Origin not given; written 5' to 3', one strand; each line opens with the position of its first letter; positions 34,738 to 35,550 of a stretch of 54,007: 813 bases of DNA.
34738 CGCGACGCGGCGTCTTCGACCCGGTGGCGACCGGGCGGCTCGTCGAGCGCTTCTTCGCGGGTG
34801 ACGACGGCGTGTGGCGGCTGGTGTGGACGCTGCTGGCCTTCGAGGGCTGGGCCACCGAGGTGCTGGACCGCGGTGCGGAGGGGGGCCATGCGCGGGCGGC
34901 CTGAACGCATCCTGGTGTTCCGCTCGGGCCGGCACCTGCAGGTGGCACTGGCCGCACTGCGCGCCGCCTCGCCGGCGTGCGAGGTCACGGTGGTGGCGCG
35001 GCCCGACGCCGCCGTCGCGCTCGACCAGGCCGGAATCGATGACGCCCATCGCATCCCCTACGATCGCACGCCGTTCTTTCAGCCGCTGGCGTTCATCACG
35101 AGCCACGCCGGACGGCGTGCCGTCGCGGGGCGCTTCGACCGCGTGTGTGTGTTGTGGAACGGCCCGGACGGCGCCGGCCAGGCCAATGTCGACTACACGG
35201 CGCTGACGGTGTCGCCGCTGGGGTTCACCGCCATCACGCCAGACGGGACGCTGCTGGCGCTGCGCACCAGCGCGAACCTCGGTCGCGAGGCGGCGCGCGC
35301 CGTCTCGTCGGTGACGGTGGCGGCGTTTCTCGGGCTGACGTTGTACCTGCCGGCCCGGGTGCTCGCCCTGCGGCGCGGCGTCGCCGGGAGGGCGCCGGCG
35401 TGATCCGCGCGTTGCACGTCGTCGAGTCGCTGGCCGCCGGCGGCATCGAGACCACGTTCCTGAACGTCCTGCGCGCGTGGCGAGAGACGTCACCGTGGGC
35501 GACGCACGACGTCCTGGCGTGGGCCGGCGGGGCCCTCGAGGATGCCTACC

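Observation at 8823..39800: Unusually large and enzyme-diverse flagellin-glycosylation island (~31 kb)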

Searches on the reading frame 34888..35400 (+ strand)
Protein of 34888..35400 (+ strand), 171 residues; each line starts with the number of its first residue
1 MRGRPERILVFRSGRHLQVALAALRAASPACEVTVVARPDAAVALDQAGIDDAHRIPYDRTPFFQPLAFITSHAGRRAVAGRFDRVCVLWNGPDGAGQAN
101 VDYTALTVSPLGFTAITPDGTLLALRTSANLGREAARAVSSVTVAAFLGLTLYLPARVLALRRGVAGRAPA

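Call 7: search_protein_families(library=pfam, proteins=[window:34888-35400:+], max_evalue=0.01)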
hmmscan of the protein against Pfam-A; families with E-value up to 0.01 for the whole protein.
window:34888-35400:+ (171 aa): 0 families

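Call 16: search_protein_families(library=ncbifam, proteins=[window:34888-35400:+], max_evalue=0.001)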
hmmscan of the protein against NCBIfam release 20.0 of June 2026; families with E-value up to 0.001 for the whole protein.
window:34888-35400:+ (171 aa): 0 families

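Call 49: find_homologous_proteins(query=window:34888-35400:+, max_evalue=0.001)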
Query window:34888-35400:+ (171 aa): 134 proteins with E <= 0.001 among 4644 candidates; the best 120 are listed.
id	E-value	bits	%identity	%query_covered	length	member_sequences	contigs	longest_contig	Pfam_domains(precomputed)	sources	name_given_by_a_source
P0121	5.2e-98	344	94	100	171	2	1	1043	-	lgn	-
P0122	1.4e-91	323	91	99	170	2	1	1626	-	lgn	-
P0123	5.4e-86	305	84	100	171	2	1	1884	-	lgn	-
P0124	9.8e-85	300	84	100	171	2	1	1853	-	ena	-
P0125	4.4e-77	276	80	98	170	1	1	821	-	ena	-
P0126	5.0e-76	272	79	96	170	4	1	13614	-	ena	-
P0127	5.4e-75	269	78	96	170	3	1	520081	-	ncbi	-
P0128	1.1e-74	268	76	96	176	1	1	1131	-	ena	-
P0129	1.5e-74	267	77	95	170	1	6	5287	-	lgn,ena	-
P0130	3.0e-74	266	77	96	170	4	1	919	-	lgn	-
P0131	5.2e-74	266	74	100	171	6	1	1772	-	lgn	-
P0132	5.6e-74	266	79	96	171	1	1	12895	-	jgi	-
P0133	5.9e-74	265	74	100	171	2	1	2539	-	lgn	-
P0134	3.5e-73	263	73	98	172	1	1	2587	-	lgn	-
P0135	1.8e-72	261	79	92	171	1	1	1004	-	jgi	jgi:hypothetical protein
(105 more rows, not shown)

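Call 61: predict_structure(alignment_id=A2)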
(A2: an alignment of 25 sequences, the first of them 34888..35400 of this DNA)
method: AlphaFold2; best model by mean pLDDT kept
length: 171 residues; sequences in the alignment: 25
mean_pLDDT: 78.5   pTM: 0.68
mean pLDDT of the five models: 78.5, 77.0, 70.8, 67.9, 65.6
residues with pLDDT >= 90: 28; 70-90: 97; 50-70: 40; < 50: 6
segments of 3 or more residues with pLDDT < 50: 168-171
pLDDT, mean of each block of 10 residues (from residue 1): 80 81 90 90 88 88 76 88 87 59 81 85 74 66 80 70 56 41
secondary structure, 60 per line:
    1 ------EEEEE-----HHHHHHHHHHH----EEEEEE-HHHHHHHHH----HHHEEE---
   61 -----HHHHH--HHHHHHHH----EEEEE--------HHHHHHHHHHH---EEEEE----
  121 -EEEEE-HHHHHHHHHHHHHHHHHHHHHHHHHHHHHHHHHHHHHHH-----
elements in order: E7-11 H17-27 E32-37 H39-47 E55-57 H66-70 H73-80 E85-89 H98-108 E112-116 E122-126 H128-166

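Call 64: fold_search(model_id=the predicted structure, library=pdb)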
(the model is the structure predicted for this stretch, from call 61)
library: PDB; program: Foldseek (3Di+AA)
matches with E <= 10: 1780; with E <= 0.001: 0
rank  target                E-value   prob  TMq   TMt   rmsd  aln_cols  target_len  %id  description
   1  4nzp                  3.6e-03  1.00  0.45  0.23   7.1       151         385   16  The crystal structure of argininosuccinate synthase from Campylobacter jejuni subsp. jejuni NCTC 11168 (released 2014-01-15)
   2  7vz6_A                5.0e-03  0.99  0.42  0.22   4.7       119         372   15  The crystal structure of Non-hydrolyzing UDPGlcNAc 2-epimerase in complex with UDP-glucose (released 2022-11-16)
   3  1iir                  5.7e-03  0.99  0.40  0.20   5.6       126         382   18  Crystal Structure of UDP-glucosyltransferase GtfB (released 2001-07-18)
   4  7vz6_F                7.3e-03  0.99  0.42  0.23   4.7       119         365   15  The crystal structure of Non-hydrolyzing UDPGlcNAc 2-epimerase in complex with UDP-glucose (released 2022-11-16)
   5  7vza_E                7.3e-03  0.89  0.36  0.21   6.1       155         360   16  The crystal structure of Non-hydrolyzing UDPGlcNAc 2-epimerase in complex with UDP (released 2022-11-16)
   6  7vza_A                7.8e-03  0.98  0.40  0.21   5.3       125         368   16  The crystal structure of Non-hydrolyzing UDPGlcNAc 2-epimerase in complex with UDP (released 2022-11-16)
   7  1jdb_B                8.3e-03  0.77  0.29  0.06   9.5       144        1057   12  CARBAMOYL PHOSPHATE SYNTHETASE FROM ESCHERICHIA COLI (released 1998-06-17)
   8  7vz6_H                1.0e-02  0.96  0.36  0.19   5.7       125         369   15  The crystal structure of Non-hydrolyzing UDPGlcNAc 2-epimerase in complex with UDP-glucose (released 2022-11-16)
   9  1vmd_A                1.1e-02  0.80  0.34  0.36   8.6       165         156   17  Crystal structure of Methylglyoxal synthase (TM1185) from Thermotoga maritima at 2.06 A resolution (released 2004-09-28)
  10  1rrv_B                1.2e-02  0.96  0.37  0.18   6.5       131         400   18  X-ray crystal structure of TDP-vancosaminyltransferase GtfD as a complex with TDP and the natural substrate, desvancos (released 2004-05-18)
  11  7vz6_G                1.3e-02  0.99  0.44  0.24   4.3       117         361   14  The crystal structure of Non-hydrolyzing UDPGlcNAc 2-epimerase in complex with UDP-glucose (released 2022-11-16)
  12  7vz6_B                1.3e-02  0.98  0.42  0.23   4.5       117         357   16  The crystal structure of Non-hydrolyzing UDPGlcNAc 2-epimerase in complex with UDP-glucose (released 2022-11-16)
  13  1o6c_B                1.4e-02  0.91  0.35  0.19   5.7       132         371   12  Crystal structure of UDP-N-acetylglucosamine 2-epimerase (released 2003-11-25)
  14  1a9x_A                1.5e-02  0.96  0.40  0.09   6.5       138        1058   12  CARBAMOYL PHOSPHATE SYNTHETASE: CAUGHT IN THE ACT OF GLUTAMINE HYDROLYSIS (released 1998-10-21)
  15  1psw                  1.6e-02  1.00  0.41  0.23   3.6       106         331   19  Structure of E. coli ADP-heptose lps heptosyltransferase II (released 2003-07-08)
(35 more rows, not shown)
